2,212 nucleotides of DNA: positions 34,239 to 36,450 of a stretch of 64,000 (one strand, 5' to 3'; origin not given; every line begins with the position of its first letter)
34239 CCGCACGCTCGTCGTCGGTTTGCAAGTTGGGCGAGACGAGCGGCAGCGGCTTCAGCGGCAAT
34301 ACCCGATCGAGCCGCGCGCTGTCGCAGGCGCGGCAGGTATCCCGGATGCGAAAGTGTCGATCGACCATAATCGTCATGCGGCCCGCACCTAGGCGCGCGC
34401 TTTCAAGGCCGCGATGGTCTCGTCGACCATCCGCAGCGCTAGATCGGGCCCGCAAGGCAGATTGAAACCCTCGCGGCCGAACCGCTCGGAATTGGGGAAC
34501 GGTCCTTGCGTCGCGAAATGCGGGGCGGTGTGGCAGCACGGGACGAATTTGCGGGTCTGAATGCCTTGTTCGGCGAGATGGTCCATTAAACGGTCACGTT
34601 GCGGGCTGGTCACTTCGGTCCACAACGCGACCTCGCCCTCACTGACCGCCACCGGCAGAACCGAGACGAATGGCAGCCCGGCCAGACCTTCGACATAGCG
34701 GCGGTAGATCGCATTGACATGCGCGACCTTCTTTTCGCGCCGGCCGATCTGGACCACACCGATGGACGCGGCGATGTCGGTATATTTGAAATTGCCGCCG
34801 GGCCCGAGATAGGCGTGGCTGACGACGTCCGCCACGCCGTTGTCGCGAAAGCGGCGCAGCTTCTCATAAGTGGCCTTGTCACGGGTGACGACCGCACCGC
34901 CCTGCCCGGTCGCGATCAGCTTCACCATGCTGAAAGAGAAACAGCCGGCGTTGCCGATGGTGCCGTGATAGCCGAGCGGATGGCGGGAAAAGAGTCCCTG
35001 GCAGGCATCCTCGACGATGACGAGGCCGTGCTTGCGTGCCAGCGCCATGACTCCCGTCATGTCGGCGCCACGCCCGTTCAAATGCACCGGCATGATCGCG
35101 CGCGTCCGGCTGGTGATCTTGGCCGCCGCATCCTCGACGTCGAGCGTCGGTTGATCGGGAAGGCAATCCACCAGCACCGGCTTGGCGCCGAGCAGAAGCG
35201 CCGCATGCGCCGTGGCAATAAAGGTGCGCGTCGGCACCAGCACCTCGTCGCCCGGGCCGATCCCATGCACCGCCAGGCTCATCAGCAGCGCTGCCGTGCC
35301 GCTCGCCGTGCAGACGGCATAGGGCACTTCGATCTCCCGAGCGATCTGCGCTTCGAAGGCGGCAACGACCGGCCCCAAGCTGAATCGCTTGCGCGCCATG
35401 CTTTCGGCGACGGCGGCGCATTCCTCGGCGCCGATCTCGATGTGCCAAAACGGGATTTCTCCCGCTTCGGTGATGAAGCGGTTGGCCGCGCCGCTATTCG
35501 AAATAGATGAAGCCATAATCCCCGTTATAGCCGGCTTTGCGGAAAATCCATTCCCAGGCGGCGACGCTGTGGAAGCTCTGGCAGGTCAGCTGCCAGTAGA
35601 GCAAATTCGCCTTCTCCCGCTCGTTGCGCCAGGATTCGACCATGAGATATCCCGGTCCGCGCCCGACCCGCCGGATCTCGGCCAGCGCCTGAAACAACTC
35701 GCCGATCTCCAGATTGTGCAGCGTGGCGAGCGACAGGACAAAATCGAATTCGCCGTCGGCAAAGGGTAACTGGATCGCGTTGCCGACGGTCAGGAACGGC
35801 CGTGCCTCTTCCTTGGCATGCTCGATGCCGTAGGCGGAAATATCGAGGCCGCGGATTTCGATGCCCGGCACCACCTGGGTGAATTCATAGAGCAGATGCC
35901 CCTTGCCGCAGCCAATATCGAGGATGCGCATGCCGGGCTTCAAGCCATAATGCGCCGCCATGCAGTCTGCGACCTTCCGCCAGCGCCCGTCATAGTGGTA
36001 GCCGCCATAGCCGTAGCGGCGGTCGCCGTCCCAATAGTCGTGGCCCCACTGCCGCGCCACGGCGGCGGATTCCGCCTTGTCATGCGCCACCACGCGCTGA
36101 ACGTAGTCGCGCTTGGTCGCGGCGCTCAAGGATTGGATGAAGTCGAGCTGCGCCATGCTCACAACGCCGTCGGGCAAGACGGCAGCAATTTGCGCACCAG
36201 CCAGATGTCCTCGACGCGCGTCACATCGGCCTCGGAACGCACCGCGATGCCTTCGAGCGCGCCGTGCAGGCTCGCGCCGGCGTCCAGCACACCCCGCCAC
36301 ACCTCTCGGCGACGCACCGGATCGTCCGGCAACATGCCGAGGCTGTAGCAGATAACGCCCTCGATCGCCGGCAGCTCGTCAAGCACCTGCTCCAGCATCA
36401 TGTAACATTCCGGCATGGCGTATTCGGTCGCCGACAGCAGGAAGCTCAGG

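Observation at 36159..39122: Tightly coupled cassette with no assignable chemistry: split transketolase, 2OG oxygenase and a 133-aa orphan inside a sugar operon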

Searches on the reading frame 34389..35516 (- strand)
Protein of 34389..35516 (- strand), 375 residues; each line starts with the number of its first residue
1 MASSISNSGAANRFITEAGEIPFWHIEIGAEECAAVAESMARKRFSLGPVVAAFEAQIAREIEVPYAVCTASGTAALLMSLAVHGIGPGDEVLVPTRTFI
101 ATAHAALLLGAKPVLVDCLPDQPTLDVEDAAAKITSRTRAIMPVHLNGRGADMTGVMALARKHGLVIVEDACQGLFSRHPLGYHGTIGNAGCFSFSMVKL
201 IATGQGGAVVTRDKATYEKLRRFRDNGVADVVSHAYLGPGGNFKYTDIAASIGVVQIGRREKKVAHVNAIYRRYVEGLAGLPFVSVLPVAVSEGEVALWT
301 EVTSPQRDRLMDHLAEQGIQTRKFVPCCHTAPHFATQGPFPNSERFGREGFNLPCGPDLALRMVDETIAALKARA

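Call 11: search_protein_families(library=pfam, proteins=[window:34389-35516:-], max_evalue=0.001)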
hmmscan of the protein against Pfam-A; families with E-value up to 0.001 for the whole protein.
window:34389-35516:- (375 aa): 4 families
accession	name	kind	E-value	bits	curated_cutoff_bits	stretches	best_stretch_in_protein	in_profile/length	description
PF01041.23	DegT_DnrJ_EryC1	-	8.9e-87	292.1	19.8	1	28-371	3-359/360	DegT/DnrJ/EryC1/StrS aminotransferase family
PF01212.27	Beta_elim_lyase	-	1.9e-06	27.9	27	1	49-290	32-277/288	Beta-eliminating lyase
PF00155.27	Aminotran_1_2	-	4.4e-06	26.6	19.7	1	39-139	32-148/361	Aminotransferase class I and II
PF01053.26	Cys_Met_Meta_PP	-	4.2e-05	22.7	27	1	49-172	52-175/381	Cys/Met metabolism PLP-dependent enzyme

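Call 12: search_protein_families(library=ncbifam, proteins=[window:34389-35516:-], max_evalue=0.001)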
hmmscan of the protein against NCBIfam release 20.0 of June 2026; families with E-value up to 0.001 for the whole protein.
window:34389-35516:- (375 aa): 18 families
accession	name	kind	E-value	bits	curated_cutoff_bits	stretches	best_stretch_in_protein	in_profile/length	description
TIGR03588.1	PseC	equivalog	1.1e-58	199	423.5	1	21-372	2-377/380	UDP-4-amino-4,6-dideoxy-N-acetyl-beta-L-altrosamine transaminase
TIGR04181.1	NHT_00031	hypoth_equivalog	2e-52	178.2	420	1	46-356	27-359/359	LegC family aminotransferase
NF008687.0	PRK11706.1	equivalog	7.1e-50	169.8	375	1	21-345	2-340/375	dTDP-4-amino-4,6-dideoxygalactose transaminase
NF008658.2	PRK11658.1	equivalog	1e-48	165.9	631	1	21-372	5-374/379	UDP-4-amino-4-deoxy-L-arabinose aminotransferase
TIGR04427.1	PLP_DesI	equivalog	4.7e-48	164.2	650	1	48-360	51-368/390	dTDP-4-dehydro-6-deoxyglucose aminotransferase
TIGR02379.1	ECA_wecE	subfamily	2.3e-40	138.5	434.85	1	21-251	2-232/376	dTDP-4-amino-4,6-dideoxy-D-glucose transaminase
NF011936.0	PRK15407.1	equivalog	1.1e-37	129.8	423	2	13-227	29-251/440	lipopolysaccharide biosynthesis protein RfbH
NF004770.0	PRK06108.1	subfamily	1.9e-09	36.8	422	1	59-172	91-211/396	pyridoxal phosphate-dependent aminotransferase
NF002878.0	PRK03321.1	subfamily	1.5e-07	30.5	374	1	51-146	59-154/352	histidinol-phosphate transaminase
NF041364.1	GntC_guanitoxin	equivalog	1.7e-07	30.5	415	1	69-171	64-174/356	guanitoxin biosynthesis PLP-dependent (S)-gamma-hydroxy-L-arginine cyclodehydratase GntC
NF005732.0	PRK07550.1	equivalog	1.3e-05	24.4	366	1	65-171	93-206/389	aminotransferase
NF005816.0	PRK07682.1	equivalog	5.7e-05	21.9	620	1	74-170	100-202/390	aminotransferase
NF009079.0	PRK12414.1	subfamily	0.00012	21.3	481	1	71-142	97-167/384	methionine aminotransferase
NF004621.0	PRK05957.1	equivalog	0.00021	20.1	498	1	68-147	93-170/389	pyridoxal phosphate-dependent aminotransferase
NF004769.0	PRK06107.1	equivalog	0.00023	20.1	617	1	53-142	78-171/402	aspartate transaminase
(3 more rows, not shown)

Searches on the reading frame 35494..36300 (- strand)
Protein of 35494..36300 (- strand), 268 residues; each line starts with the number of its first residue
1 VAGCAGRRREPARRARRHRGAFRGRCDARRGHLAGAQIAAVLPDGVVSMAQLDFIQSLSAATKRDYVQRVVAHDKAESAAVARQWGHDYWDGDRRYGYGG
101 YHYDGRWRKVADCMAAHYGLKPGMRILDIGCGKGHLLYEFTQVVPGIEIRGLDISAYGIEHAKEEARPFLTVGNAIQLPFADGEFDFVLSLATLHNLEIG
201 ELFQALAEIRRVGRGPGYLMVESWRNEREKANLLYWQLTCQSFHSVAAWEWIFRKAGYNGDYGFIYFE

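Call 11: search_protein_families(library=pfam, proteins=[window:35494-36300:-], max_evalue=0.001)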
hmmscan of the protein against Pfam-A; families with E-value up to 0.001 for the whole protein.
window:35494-36300:- (268 aa): 9 families
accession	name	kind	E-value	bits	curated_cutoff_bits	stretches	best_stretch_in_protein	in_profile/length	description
PF13847.12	Methyltransf_31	-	3.9e-18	66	27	1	121-257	2-145/145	Methyltransferase domain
PF08241.18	Methyltransf_11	-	2.1e-17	64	21.2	1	127-220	1-94/95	Methyltransferase domain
PF13649.12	Methyltransf_25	-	5.9e-16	59.4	27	1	126-212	1-92/97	Methyltransferase domain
PF13489.12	Methyltransf_23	-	8.2e-14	52.1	27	1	120-259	20-160/164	Methyltransferase domain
PF08242.18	Methyltransf_12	-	7.5e-10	39.9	30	1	127-212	1-91/98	Methyltransferase domain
PF01209.24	Ubie_methyltran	-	7.6e-07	29.2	20.1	1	107-221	35-151/233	ubiE/COQ5 methyltransferase family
PF07021.18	MetW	-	2.1e-05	24.7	21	1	120-198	11-89/193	Methionine biosynthesis protein MetW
PF02353.26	CMAS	-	2.4e-05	24.3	27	1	112-166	52-105/273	Mycolic acid cyclopropane synthetase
PF05175.20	MTS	-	0.0001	22.4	23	1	123-167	32-76/170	Methyltransferase small domain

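Call 12: search_protein_families(library=ncbifam, proteins=[window:35494-36300:-], max_evalue=0.001)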
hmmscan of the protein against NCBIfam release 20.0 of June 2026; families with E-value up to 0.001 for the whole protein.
window:35494-36300:- (268 aa): 28 families (the best 25 are shown)
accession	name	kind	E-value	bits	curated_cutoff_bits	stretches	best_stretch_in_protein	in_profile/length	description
NF045667.1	MTase_DVU1556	equivalog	6e-16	58.5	155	1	112-258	12-160/213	DVU_1556 family methyltransferase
NF043040.1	corrin_prot_MT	hypoth_equivalog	4.4e-11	42.6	180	1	105-222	25-148/216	corrinoid protein-associated methyltransferase CpaM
NF001241.0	PRK00216.1-2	equivalog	3e-10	40.2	327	1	105-224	37-150/231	demethylmenaquinone methyltransferase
TIGR01934.1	MenG_MenH_UbiE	subfamily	7.8e-10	38.4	158.35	1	105-222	25-142/223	ubiquinone/menaquinone biosynthesis methyltransferase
TIGR02072.1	BioC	equivalog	9.5e-10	38.7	184.95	1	124-222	36-133/244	malonyl-ACP O-methyltransferase BioC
NF004452.0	PRK05785.1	equivalog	9e-09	35.1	207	1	102-214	32-138/228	hypothetical protein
NF040539.1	AST_met_ArsM_2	exception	1.1e-08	35.2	240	1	124-217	58-159/262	putative arsinothricin biosynthesis methyltransferase ArsM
NF045825.1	FAmtase_mtf2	equivalog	1.1e-08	34.7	400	1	123-231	59-168/248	fatty-acid O-methyltransferase Mtf2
NF047649.1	MTase_UXPK_star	exception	1.5e-08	34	460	1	120-221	75-181/283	methyltransferase/UXPK-star double selenoprotein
NF001244.0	PRK00216.1-5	equivalog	1.6e-08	34.2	216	1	105-224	34-156/236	bifunctional demethylmenaquinone methyltransferase/2-methoxy-6-polyprenyl-1,4-benzoquinol methylase UbiE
NF008300.0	PRK11088.1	equivalog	2.1e-08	34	303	1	101-191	65-158/272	23S rRNA (guanine(745)-N(1))-methyltransferase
NF001243.0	PRK00216.1-4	equivalog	5.4e-08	32.4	235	1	106-219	34-149/237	demethylmenaquinone methyltransferase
TIGR02752.1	MenG_heptapren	equivalog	1.6e-07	31.1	419.85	1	106-219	32-147/231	demethylmenaquinone methyltransferase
NF007610.0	PRK10258.1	equivalog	1.7e-07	30.8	342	1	106-219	26-136/251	malonyl-ACP O-methyltransferase BioC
NF045823.1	PthPhpthDimycoMt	equivalog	2e-07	30.4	300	1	123-231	67-176/256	phthiotriol/phenolphthiotriol dimycocerosates methyltransferase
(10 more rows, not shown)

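Call 43: search_protein_families(library=ncbifam, proteins=[window:35494-36156:-], max_evalue=0.00001)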
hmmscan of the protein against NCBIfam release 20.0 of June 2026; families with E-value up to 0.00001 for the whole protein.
window:35494-36156:- (220 aa): 21 families
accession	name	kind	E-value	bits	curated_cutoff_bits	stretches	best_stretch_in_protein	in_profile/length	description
NF045667.1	MTase_DVU1556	equivalog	3.8e-16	59.2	155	1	64-210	12-160/213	DVU_1556 family methyltransferase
NF043040.1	corrin_prot_MT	hypoth_equivalog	2.5e-11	43.4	180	1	57-174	25-148/216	corrinoid protein-associated methyltransferase CpaM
NF001241.0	PRK00216.1-2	equivalog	2e-10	40.7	327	1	57-176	37-150/231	demethylmenaquinone methyltransferase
TIGR01934.1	MenG_MenH_UbiE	subfamily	4.7e-10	39.1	158.35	1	57-174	25-142/223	ubiquinone/menaquinone biosynthesis methyltransferase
TIGR02072.1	BioC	equivalog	6.1e-10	39.3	184.95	1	76-174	36-133/244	malonyl-ACP O-methyltransferase BioC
NF004452.0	PRK05785.1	equivalog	5.5e-09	35.8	207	1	54-166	32-138/228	hypothetical protein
NF045825.1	FAmtase_mtf2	equivalog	6.7e-09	35.3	400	1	75-183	59-168/248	fatty-acid O-methyltransferase Mtf2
NF040539.1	AST_met_ArsM_2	exception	6.8e-09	35.9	240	1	76-169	58-159/262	putative arsinothricin biosynthesis methyltransferase ArsM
NF001244.0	PRK00216.1-5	equivalog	9.6e-09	34.9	216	1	56-176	33-156/236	bifunctional demethylmenaquinone methyltransferase/2-methoxy-6-polyprenyl-1,4-benzoquinol methylase UbiE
NF047649.1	MTase_UXPK_star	exception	9.8e-09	34.6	460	1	72-173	75-181/283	methyltransferase/UXPK-star double selenoprotein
NF008300.0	PRK11088.1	equivalog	1.7e-08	34.3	303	1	53-143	65-158/272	23S rRNA (guanine(745)-N(1))-methyltransferase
NF001243.0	PRK00216.1-4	equivalog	3.3e-08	33.1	235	1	58-171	34-149/237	demethylmenaquinone methyltransferase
TIGR02752.1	MenG_heptapren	equivalog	9.9e-08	31.8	419.85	1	58-171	32-147/231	demethylmenaquinone methyltransferase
NF007610.0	PRK10258.1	equivalog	1.3e-07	31.3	342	1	58-171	26-136/251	malonyl-ACP O-methyltransferase BioC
NF045823.1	PthPhpthDimycoMt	equivalog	1.3e-07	31.1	300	1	75-183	67-176/256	phthiotriol/phenolphthiotriol dimycocerosates methyltransferase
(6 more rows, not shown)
